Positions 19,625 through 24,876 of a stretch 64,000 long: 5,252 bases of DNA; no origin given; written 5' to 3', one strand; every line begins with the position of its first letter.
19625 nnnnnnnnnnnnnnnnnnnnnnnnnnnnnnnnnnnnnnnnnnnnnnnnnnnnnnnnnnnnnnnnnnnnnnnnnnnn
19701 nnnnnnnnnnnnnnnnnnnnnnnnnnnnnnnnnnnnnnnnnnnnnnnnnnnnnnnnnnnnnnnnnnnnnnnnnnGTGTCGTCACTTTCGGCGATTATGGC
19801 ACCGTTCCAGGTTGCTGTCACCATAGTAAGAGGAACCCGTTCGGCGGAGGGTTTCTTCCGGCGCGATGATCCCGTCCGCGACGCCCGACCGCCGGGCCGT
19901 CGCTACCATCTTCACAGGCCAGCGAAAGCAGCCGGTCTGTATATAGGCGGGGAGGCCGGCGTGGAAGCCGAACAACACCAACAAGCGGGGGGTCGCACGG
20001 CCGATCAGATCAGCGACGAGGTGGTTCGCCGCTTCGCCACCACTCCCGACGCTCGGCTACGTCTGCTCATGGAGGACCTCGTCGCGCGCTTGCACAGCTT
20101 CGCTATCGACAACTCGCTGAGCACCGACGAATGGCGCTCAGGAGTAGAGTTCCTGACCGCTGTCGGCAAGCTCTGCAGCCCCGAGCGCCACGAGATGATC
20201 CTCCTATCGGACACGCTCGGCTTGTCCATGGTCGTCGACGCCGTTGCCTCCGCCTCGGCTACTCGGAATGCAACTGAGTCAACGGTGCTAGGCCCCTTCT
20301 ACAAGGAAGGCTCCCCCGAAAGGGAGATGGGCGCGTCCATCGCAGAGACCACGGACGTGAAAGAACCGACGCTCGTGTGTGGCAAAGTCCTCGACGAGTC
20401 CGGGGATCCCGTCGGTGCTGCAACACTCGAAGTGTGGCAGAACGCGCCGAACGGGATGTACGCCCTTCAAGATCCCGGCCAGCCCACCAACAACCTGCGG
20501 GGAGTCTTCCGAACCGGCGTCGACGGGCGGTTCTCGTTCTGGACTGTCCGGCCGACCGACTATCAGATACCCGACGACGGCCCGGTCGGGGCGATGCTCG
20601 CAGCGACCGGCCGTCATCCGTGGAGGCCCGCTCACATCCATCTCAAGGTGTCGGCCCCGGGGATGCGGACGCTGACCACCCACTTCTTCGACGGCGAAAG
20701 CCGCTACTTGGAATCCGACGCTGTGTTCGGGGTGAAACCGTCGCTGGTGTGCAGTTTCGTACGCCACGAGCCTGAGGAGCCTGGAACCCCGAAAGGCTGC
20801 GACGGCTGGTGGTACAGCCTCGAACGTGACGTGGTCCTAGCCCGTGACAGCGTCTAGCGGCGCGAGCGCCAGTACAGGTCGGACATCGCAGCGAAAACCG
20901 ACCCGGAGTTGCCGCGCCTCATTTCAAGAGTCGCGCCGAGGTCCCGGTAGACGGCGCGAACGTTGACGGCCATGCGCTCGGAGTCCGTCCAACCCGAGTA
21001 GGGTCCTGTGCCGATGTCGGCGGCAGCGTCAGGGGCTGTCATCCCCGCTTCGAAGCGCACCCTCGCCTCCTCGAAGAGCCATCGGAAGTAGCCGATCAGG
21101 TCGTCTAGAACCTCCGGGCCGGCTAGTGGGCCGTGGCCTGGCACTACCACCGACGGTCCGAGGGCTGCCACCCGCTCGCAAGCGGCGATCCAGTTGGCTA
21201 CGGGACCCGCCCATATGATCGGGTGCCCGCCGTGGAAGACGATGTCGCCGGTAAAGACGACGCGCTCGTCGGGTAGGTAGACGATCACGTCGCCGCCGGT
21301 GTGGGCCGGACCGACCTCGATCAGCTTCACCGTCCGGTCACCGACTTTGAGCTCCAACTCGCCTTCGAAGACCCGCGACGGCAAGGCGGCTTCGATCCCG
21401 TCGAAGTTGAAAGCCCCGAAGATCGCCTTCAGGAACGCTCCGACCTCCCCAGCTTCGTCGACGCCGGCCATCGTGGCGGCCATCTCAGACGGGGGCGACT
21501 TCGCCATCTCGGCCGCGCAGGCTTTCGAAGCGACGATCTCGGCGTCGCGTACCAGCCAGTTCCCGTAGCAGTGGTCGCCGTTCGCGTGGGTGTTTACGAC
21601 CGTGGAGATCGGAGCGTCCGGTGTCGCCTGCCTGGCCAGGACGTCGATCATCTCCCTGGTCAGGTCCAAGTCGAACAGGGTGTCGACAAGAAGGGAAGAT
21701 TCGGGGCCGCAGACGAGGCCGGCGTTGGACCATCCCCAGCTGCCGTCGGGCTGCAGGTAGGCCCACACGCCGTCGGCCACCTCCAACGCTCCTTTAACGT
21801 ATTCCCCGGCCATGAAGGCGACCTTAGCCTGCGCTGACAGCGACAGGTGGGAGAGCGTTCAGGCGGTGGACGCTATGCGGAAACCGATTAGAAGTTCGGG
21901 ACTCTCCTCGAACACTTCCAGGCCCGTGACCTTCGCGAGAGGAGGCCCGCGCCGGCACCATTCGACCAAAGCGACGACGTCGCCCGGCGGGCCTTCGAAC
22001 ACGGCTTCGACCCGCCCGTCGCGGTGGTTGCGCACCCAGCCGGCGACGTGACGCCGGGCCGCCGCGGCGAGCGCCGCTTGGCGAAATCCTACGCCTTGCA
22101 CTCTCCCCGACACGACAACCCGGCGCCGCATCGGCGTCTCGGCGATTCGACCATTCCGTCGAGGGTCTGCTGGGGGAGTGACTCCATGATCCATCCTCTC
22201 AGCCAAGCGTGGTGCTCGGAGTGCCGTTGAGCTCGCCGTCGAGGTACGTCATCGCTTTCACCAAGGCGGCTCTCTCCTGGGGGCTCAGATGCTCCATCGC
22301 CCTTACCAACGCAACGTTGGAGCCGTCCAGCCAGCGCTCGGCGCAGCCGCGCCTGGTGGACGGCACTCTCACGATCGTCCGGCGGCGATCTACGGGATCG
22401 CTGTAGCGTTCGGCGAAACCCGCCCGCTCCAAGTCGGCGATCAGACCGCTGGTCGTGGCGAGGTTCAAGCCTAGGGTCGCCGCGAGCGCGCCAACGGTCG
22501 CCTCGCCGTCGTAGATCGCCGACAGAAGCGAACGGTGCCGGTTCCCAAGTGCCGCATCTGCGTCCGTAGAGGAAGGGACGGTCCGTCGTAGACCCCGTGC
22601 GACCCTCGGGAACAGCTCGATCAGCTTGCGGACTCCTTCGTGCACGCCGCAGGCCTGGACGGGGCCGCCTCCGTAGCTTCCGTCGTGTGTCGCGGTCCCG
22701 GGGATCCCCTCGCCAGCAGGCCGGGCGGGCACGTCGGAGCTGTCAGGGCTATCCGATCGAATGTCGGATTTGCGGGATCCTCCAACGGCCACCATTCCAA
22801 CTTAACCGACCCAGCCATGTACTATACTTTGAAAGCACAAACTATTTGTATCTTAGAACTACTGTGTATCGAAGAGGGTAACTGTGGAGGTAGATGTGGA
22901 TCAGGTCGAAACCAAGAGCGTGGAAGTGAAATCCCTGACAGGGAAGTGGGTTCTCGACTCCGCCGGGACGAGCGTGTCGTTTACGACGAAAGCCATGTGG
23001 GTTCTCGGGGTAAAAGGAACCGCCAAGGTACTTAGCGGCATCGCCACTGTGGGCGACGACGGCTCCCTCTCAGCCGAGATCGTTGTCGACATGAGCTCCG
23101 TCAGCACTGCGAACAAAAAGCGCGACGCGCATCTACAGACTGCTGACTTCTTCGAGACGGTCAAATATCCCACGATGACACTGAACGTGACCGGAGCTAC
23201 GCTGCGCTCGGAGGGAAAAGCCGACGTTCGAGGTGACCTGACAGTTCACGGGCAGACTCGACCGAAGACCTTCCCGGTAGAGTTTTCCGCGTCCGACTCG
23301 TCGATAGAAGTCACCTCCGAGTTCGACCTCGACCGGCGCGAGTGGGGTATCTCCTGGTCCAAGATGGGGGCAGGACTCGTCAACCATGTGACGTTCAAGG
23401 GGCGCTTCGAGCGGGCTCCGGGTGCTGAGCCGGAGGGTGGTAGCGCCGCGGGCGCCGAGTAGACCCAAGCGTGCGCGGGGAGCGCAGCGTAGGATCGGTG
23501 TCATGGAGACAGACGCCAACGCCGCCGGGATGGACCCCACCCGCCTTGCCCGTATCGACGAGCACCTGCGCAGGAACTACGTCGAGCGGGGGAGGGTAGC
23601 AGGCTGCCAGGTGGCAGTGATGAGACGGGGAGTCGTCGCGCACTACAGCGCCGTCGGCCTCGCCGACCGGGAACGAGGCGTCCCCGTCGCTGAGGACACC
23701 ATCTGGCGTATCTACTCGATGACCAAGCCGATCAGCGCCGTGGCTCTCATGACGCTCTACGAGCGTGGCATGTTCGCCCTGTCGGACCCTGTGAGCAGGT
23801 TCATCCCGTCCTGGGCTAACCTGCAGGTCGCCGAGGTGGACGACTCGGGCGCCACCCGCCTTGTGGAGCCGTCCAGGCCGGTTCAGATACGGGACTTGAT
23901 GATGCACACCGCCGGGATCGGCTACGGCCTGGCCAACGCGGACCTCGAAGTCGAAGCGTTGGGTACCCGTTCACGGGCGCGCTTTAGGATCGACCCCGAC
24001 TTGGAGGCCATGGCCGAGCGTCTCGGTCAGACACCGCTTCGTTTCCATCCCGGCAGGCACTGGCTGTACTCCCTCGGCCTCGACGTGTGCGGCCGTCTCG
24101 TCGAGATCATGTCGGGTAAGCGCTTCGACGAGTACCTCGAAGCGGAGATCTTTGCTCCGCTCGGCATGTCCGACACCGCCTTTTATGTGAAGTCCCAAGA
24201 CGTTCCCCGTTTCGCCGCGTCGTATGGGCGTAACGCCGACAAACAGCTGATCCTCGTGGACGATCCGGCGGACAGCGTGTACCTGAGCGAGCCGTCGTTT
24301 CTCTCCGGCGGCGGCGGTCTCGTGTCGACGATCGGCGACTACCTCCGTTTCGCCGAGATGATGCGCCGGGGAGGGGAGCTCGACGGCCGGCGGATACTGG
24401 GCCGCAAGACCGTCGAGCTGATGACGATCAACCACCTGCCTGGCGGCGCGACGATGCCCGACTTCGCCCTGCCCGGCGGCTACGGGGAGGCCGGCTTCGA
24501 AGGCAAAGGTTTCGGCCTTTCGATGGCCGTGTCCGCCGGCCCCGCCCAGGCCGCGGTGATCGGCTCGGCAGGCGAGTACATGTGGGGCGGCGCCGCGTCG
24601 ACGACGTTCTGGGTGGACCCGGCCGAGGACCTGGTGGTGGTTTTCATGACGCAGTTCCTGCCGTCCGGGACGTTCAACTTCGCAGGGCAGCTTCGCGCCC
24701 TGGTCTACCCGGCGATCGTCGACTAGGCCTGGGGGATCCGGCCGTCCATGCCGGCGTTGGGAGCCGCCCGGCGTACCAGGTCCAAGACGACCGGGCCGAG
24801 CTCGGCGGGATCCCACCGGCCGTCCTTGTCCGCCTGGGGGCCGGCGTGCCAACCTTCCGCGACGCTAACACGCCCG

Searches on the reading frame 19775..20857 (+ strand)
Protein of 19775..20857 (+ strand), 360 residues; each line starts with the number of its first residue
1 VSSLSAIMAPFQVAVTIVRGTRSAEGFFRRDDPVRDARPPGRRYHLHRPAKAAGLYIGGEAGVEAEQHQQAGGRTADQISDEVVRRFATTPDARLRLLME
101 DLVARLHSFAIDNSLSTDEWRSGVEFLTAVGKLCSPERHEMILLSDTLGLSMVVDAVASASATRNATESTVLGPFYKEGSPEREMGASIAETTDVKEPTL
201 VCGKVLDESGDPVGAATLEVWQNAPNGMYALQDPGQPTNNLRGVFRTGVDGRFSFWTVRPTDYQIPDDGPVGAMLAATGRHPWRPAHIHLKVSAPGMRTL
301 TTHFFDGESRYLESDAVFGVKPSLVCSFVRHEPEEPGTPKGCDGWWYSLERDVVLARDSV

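Call 48: search_protein_families(library=pfam, proteins=[window:19775-20857:+], max_evalue=0.001)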
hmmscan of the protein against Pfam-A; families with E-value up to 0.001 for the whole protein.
window:19775-20857:+ (360 aa): 2 families
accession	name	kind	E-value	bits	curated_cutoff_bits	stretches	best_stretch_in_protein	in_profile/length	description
PF00775.27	Dioxygenase_C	-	1.6e-35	122.6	27.3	1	173-333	3-166/182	Dioxygenase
PF04444.19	Dioxygenase_N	-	3.5e-24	84.9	27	1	92-164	1-73/75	Catechol dioxygenase N terminus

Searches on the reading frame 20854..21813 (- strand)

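Call 48: search_protein_families(library=pfam, proteins=[window:20854-21813:-], max_evalue=0.001)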
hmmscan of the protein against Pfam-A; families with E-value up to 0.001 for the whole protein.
window:20854-21813:- (319 aa): 1 family
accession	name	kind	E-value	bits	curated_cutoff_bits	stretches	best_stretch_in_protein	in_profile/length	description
PF00753.33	Lactamase_B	-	6.5e-30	105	22.7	1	29-227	6-196/196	Metallo-beta-lactamase superfamily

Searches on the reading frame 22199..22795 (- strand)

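Call 48: search_protein_families(library=pfam, proteins=[window:22199-22795:-], max_evalue=0.001)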
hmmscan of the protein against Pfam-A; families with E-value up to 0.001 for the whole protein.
window:22199-22795:- (198 aa): 4 families
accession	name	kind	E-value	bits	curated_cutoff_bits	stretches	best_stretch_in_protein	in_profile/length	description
PF12802.13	MarR_2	-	1e-09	38.9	27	1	88-139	8-61/61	MarR family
PF01047.28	MarR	-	8.6e-08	32.4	24.6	1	96-139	15-58/59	MarR family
PF09339.16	HTH_IclR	-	8.9e-05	22.6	22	1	96-130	16-50/52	IclR helix-turn-helix domain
PF13463.12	HTH_27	-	0.00019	22.1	22.2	1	83-144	1-64/68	Winged helix DNA-binding domain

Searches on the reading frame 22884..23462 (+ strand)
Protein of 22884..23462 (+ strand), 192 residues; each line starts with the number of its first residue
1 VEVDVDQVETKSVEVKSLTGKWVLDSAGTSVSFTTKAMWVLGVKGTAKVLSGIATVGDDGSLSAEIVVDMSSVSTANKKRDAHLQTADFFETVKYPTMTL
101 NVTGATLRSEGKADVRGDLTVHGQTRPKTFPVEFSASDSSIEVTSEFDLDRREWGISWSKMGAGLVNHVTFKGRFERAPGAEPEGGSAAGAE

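Call 48: search_protein_families(library=pfam, proteins=[window:22884-23462:+], max_evalue=0.001)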
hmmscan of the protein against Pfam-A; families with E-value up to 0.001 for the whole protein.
window:22884-23462:+ (192 aa): 1 family
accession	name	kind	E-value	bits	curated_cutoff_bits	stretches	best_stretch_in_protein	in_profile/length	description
PF04264.18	YceI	-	1.3e-32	113.7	23.7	1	22-170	1-143/150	YceI-like domain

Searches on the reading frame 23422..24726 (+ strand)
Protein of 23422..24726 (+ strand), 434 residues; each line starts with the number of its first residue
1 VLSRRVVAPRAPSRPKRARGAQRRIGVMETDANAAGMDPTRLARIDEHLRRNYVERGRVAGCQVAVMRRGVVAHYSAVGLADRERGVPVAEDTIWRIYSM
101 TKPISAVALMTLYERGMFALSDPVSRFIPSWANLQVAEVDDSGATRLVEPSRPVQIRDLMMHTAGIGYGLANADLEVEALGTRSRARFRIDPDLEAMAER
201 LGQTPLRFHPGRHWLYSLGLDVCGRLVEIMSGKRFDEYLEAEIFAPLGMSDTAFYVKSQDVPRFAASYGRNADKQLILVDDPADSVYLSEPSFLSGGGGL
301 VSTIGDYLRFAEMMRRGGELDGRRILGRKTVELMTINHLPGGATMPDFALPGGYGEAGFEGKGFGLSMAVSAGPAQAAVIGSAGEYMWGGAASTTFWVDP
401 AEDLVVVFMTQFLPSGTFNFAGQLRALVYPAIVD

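Call 48: search_protein_families(library=pfam, proteins=[window:23422-24726:+], max_evalue=0.001)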
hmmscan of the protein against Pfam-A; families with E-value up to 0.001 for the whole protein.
window:23422-24726:+ (434 aa): 1 family
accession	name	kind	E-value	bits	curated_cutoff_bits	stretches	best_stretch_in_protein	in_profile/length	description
PF00144.29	Beta-lactamase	-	7.2e-62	209.9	27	1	51-422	6-321/329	Beta-lactamase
